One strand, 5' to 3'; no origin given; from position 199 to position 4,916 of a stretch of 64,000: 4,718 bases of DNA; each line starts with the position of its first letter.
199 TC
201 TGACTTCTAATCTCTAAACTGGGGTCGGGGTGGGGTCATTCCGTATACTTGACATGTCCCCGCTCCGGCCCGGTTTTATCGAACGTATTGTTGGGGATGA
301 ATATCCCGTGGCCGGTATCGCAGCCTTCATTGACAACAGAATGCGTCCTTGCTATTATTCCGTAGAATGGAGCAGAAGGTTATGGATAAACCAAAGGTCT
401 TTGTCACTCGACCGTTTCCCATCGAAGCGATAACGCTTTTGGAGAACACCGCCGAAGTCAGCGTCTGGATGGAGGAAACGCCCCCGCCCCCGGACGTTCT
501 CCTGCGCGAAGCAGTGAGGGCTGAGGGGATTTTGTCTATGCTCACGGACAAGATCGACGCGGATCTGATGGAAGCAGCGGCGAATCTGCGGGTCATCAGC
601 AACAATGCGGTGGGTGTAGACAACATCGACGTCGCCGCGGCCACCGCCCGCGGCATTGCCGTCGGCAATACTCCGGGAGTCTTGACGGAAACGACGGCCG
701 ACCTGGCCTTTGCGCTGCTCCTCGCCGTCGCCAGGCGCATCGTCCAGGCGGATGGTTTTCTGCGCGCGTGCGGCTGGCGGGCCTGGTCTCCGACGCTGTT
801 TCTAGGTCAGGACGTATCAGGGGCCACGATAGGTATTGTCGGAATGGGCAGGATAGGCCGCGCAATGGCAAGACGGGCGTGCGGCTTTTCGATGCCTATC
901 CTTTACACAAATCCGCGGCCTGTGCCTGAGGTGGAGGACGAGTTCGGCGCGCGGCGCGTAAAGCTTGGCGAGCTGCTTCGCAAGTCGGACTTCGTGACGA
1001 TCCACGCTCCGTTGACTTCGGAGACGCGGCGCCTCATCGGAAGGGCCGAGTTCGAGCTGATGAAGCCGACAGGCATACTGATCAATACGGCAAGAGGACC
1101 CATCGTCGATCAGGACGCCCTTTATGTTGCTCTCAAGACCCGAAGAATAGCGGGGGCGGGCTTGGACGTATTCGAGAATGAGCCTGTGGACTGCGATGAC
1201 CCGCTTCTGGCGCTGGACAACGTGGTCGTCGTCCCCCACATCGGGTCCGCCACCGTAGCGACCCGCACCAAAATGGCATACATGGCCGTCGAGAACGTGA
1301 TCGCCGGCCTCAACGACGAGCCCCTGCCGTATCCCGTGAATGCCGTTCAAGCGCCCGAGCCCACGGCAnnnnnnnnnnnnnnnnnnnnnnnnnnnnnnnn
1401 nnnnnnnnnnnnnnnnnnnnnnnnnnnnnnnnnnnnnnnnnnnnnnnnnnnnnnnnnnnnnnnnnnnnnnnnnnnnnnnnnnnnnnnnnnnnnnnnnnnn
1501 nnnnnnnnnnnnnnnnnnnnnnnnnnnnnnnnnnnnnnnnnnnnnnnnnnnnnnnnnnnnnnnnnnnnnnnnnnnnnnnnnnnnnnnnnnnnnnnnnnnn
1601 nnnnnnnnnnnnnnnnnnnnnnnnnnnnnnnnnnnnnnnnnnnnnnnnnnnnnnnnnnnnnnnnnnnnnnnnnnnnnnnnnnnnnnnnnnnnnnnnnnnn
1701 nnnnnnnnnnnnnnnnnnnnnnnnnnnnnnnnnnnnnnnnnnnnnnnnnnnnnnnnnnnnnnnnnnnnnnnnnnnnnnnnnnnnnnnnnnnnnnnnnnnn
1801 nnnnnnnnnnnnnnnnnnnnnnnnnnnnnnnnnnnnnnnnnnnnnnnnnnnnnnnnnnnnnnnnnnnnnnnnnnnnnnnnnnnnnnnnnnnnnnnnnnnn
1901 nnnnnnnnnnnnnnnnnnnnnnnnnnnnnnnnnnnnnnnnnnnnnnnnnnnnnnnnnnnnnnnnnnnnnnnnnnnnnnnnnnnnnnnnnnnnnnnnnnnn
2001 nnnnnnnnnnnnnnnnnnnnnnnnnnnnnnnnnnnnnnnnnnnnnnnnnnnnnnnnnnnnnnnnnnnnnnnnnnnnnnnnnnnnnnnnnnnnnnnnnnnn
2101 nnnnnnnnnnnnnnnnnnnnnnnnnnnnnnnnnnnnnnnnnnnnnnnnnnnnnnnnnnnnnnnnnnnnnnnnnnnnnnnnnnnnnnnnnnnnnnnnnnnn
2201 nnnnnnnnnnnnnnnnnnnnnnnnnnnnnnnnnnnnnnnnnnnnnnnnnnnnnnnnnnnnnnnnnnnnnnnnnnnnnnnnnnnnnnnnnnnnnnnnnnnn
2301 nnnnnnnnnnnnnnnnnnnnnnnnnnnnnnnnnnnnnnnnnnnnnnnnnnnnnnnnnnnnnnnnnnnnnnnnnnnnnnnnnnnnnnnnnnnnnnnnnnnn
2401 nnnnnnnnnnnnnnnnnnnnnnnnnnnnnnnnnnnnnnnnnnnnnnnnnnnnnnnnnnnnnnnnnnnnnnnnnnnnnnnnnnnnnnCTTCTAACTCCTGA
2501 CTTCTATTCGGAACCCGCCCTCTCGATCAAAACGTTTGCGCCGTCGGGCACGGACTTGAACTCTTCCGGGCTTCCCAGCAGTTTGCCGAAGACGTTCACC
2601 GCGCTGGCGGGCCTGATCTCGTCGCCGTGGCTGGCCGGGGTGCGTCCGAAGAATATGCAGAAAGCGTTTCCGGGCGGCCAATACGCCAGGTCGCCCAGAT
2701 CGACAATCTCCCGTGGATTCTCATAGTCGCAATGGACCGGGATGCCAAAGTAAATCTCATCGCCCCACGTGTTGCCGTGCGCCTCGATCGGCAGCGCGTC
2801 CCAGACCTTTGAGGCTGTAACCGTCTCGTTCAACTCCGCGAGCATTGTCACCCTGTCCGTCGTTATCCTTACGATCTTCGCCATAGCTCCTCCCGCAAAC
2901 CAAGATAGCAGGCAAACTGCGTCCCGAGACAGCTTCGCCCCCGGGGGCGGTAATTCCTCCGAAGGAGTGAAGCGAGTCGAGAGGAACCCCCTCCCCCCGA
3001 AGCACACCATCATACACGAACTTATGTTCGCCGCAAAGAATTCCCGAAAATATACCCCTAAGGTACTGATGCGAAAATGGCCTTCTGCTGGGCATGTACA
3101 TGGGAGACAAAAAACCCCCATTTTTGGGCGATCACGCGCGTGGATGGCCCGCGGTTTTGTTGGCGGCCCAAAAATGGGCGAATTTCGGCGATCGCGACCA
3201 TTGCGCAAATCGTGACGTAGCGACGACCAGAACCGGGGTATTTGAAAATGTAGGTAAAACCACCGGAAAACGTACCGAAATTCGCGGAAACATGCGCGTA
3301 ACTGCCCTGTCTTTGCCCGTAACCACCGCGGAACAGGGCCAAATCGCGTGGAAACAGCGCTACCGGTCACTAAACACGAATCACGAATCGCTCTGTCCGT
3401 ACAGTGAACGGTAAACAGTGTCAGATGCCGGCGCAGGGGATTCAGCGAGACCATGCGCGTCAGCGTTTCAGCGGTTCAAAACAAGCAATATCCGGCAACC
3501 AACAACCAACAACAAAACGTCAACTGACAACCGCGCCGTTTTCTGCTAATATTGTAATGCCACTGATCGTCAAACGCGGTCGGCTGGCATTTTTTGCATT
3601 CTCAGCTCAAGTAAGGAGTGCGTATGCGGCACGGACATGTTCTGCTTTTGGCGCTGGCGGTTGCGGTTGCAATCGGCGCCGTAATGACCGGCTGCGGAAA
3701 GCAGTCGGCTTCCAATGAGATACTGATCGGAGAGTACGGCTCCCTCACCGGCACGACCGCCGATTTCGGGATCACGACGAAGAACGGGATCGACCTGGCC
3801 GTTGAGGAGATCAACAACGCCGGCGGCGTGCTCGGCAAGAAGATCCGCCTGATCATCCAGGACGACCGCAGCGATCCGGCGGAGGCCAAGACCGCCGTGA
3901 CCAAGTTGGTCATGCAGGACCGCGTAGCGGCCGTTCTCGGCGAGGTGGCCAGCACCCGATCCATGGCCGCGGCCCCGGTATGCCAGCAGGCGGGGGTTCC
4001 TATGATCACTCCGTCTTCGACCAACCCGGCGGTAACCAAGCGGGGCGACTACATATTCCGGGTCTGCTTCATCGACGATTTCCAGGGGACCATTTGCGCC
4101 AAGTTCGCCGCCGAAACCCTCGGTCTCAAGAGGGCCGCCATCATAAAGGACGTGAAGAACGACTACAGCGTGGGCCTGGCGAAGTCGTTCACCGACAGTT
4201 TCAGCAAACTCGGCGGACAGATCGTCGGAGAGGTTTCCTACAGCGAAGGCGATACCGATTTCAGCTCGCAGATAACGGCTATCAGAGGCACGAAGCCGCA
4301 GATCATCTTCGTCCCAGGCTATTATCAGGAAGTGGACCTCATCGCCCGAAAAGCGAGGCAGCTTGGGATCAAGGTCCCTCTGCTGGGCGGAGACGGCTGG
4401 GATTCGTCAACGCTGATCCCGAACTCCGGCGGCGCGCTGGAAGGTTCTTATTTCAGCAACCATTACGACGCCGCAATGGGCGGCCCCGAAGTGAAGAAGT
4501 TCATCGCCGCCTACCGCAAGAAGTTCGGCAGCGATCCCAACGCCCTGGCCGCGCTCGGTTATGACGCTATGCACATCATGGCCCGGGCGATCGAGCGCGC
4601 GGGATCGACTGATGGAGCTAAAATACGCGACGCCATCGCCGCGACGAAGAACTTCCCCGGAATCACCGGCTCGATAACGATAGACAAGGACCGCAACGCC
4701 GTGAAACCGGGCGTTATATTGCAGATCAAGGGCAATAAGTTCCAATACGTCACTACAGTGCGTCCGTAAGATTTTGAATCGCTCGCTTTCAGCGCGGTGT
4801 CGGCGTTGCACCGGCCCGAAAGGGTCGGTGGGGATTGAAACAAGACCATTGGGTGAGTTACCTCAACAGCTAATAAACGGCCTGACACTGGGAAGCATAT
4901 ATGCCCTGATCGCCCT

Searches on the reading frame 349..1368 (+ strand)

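Call 69: search_protein_families(library=pfam, proteins=[window:349-1368:+], max_evalue=0.001)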
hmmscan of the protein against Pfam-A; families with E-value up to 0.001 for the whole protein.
window:349-1368:+ (340 aa): 2 families
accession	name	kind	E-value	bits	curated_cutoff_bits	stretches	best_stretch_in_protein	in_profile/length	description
PF02826.25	2-Hacid_dh_C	-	1.4e-62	210.7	25.1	1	121-299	1-178/178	D-isomer specific 2-hydroxyacid dehydrogenase, NAD binding domain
PF00389.36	2-Hacid_dh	-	1.1e-29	103.3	24.6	1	17-331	1-134/134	D-isomer specific 2-hydroxyacid dehydrogenase, catalytic domain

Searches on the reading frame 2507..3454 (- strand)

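Call 69: search_protein_families(library=pfam, proteins=[window:2507-3454:-], max_evalue=0.001)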
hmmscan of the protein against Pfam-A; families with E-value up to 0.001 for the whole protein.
window:2507-3454:- (316 aa): 2 families
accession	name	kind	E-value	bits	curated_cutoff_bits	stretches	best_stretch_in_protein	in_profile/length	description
PF04126.18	Cyclophil_like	-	6.4e-42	142.6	27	1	195-311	3-120/120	Cyclophilin-like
PF18050.6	Cyclophil_like2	-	1.6e-07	31.8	22.7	1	197-272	1-79/115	Cyclophilin-like family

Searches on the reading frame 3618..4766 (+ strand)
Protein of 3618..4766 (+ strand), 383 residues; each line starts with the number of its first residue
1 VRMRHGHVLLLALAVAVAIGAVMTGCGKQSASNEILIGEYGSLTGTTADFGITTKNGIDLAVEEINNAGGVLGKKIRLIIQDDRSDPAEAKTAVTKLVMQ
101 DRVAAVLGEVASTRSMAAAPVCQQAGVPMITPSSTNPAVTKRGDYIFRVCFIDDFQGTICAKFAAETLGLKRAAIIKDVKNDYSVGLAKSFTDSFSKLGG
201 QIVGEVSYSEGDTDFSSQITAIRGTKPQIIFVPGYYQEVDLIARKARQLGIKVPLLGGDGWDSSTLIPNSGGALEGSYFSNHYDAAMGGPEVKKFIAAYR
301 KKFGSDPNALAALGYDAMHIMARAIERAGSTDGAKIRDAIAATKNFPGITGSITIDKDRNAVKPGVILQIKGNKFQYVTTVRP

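Call 69: search_protein_families(library=pfam, proteins=[window:3618-4766:+], max_evalue=0.001)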
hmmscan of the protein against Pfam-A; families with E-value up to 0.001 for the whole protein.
window:3618-4766:+ (383 aa): 3 families
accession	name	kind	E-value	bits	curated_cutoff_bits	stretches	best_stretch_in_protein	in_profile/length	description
PF13458.12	Peripla_BP_6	-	3.2e-71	241.2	31.7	1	35-372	2-341/343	Periplasmic binding protein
PF01094.35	ANF_receptor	-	1.4e-32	113.6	25.4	1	56-364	4-344/353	Receptor family ligand binding region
PF13433.12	Peripla_BP_5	-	9.7e-29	101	27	1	39-371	5-337/363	Periplasmic binding protein domain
